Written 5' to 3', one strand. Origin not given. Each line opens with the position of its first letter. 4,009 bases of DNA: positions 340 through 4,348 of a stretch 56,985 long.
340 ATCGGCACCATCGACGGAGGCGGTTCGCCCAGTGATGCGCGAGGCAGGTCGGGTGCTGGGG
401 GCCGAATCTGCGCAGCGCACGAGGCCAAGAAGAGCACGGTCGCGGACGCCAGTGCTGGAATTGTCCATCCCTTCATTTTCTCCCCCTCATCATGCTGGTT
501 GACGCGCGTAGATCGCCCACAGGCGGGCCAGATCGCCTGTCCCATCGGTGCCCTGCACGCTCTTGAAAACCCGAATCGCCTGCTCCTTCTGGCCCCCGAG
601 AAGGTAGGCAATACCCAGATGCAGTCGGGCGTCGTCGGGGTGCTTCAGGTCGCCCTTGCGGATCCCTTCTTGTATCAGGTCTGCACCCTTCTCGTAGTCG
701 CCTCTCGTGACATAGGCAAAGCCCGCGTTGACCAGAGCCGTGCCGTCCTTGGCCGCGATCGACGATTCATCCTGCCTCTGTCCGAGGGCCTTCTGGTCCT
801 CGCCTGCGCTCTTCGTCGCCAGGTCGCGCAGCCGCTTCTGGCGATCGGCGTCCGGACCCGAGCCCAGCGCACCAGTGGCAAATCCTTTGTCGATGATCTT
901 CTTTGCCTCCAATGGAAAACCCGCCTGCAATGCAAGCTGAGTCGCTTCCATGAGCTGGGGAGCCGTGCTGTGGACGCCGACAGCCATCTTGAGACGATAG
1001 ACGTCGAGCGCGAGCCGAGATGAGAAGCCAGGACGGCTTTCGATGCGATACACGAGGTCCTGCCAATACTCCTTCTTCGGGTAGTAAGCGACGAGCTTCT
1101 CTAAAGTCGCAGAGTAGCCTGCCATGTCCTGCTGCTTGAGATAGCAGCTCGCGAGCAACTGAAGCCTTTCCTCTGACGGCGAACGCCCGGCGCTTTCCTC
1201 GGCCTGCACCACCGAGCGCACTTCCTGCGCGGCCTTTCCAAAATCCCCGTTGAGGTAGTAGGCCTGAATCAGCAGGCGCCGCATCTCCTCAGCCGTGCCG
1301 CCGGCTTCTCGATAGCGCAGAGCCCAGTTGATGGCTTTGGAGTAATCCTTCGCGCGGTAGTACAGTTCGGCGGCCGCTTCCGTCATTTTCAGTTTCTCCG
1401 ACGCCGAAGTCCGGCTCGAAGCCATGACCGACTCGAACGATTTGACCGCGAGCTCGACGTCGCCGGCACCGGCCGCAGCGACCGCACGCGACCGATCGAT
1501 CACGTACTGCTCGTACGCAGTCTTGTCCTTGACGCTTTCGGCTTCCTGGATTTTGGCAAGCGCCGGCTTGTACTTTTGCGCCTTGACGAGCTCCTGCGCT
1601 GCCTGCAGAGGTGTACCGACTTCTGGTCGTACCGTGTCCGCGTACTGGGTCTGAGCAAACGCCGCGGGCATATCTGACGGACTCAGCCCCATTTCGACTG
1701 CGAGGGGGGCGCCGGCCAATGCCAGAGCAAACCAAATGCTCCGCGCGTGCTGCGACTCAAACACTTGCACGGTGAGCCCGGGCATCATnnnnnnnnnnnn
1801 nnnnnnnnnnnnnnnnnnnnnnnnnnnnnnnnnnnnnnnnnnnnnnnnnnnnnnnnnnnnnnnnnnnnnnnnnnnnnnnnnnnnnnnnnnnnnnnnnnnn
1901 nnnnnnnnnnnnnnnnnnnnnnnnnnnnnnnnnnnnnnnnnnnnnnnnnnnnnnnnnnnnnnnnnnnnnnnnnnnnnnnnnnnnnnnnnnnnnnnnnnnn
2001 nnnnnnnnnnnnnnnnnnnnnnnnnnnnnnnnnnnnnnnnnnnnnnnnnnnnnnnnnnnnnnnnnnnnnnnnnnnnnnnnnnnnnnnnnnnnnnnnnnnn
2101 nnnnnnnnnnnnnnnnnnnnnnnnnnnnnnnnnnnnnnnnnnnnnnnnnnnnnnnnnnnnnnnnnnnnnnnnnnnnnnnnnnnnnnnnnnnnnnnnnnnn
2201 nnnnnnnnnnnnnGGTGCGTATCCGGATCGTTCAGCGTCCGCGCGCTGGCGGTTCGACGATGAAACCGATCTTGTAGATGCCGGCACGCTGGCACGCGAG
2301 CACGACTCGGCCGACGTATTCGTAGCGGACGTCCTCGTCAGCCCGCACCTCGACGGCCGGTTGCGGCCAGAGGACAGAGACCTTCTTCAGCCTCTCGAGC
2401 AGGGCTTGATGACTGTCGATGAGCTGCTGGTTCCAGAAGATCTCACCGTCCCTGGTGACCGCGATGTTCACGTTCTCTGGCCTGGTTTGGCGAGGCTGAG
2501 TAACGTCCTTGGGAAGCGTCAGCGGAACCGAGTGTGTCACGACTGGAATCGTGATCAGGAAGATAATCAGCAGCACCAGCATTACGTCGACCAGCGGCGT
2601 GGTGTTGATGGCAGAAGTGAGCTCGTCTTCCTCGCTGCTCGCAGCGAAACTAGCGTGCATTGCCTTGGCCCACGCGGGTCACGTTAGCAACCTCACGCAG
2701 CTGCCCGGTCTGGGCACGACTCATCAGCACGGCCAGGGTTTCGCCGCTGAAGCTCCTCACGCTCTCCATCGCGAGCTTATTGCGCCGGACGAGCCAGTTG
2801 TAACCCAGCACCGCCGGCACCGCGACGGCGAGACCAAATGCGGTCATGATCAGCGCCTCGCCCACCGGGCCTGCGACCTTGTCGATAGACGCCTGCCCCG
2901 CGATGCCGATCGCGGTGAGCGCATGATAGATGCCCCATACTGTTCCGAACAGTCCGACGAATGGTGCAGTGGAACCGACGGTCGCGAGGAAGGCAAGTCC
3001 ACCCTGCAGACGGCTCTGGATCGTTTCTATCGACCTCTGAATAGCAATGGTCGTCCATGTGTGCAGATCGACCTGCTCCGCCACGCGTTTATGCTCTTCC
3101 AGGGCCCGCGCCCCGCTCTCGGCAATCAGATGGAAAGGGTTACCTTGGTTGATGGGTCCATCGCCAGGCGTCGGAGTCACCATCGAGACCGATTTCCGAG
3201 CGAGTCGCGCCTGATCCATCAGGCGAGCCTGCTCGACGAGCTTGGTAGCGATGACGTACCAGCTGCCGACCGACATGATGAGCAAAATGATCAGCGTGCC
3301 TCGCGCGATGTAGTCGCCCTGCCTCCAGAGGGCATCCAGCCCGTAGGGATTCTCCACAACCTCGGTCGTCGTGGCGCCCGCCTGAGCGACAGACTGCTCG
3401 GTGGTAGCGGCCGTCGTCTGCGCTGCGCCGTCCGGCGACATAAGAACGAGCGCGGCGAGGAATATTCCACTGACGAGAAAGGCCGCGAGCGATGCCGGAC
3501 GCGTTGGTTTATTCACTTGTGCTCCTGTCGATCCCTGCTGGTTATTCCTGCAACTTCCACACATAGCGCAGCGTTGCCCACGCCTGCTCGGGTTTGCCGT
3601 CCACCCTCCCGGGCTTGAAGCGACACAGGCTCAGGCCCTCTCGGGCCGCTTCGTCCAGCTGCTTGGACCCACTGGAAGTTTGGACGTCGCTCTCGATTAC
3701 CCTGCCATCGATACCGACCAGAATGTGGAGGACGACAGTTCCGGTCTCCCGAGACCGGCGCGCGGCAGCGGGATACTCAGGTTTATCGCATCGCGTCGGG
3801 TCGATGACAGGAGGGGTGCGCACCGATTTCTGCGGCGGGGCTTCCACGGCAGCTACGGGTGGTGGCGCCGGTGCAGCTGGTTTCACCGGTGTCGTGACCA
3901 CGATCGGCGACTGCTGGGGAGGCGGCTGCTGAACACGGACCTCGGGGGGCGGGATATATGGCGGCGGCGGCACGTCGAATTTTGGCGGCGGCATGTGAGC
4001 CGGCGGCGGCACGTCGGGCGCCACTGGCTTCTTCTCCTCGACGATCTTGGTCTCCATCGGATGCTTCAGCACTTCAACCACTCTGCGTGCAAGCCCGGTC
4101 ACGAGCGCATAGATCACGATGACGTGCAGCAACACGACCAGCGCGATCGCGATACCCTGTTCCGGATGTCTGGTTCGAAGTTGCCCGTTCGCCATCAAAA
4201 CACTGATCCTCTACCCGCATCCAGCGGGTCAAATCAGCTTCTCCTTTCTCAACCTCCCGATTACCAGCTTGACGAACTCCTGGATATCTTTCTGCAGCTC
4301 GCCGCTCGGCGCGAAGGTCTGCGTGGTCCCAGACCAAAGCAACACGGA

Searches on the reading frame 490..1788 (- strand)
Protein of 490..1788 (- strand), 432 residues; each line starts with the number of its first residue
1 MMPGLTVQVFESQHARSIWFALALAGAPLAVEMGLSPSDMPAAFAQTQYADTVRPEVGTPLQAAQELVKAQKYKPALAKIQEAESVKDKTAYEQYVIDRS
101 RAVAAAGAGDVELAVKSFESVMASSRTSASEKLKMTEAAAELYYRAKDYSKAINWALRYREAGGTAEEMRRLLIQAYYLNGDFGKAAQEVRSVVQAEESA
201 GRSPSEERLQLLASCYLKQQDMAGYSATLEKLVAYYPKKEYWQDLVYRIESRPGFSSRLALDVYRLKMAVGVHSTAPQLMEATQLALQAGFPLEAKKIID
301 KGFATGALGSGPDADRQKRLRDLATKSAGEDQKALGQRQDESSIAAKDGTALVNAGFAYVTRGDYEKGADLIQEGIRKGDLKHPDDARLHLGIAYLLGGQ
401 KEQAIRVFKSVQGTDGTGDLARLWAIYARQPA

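Call 6: search_protein_families(library=ncbifam, proteins=[window:490-1788:-], max_evalue=0.00001)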
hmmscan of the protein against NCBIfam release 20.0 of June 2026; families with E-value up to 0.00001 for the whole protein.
window:490-1788:- (432 aa): 2 families
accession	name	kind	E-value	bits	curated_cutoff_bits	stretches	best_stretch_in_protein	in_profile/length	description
NF040959.1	MamA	equivalog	1.5e-06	27.8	200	0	354-414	42-100/204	magnetosome protein MamA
TIGR02795.1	tol_pal_ybgF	equivalog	9.8e-06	26.2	90.1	0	138-240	7-110/119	tol-pal system protein YbgF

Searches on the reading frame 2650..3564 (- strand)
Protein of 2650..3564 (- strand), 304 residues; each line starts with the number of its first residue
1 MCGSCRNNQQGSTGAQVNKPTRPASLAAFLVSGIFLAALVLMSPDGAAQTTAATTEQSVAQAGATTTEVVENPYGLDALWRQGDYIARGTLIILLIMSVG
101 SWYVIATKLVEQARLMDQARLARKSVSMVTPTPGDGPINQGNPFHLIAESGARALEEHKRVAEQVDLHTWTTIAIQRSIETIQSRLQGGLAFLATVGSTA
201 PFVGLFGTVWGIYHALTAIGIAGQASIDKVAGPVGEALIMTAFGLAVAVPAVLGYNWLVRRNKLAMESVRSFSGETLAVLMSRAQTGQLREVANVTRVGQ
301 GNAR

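Call 6: search_protein_families(library=ncbifam, proteins=[window:2650-3564:-], max_evalue=0.00001)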
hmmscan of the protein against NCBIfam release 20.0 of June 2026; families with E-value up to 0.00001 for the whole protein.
window:2650-3564:- (304 aa): 5 families
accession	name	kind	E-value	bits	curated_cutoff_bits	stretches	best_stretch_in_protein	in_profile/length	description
TIGR02796.1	tolQ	equivalog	3.4e-39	134.8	221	1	79-280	5-214/216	protein TolQ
TIGR02797.1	exbB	equivalog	7.8e-30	104.3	206.2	1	79-274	5-203/211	tonB-system energizer ExbB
NF008066.0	PRK10801.1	equivalog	3.7e-26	92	403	1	173-286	114-223/230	Tol-Pal system protein TolQ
NF007722.0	PRK10414.1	equivalog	6.5e-21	74.9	402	1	79-261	15-201/244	tol-pal system-associated acyl-CoA thioesterase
TIGR02805.1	exbB2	equivalog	9.8e-14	51.7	135.35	1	176-268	41-133/138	TonB-system energizer ExbB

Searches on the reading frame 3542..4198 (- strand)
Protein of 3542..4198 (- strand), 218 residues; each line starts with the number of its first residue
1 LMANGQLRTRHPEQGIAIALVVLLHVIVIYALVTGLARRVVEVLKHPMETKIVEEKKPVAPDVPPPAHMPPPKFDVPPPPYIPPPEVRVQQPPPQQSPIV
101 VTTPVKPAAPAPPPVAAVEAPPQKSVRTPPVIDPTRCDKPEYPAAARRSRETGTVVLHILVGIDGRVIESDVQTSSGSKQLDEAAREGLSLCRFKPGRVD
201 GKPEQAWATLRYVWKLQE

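Call 66: search_protein_families(library=pfam, proteins=[window:3542-4198:-], max_evalue=0.0001)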
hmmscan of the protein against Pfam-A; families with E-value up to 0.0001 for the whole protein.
window:3542-4198:- (218 aa): 1 family
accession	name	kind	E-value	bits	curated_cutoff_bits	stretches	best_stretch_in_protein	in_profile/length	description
PF03544.19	TonB_C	-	1.6e-17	64.2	24.6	1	139-216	2-79/79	Gram-negative bacterial TonB protein C-terminal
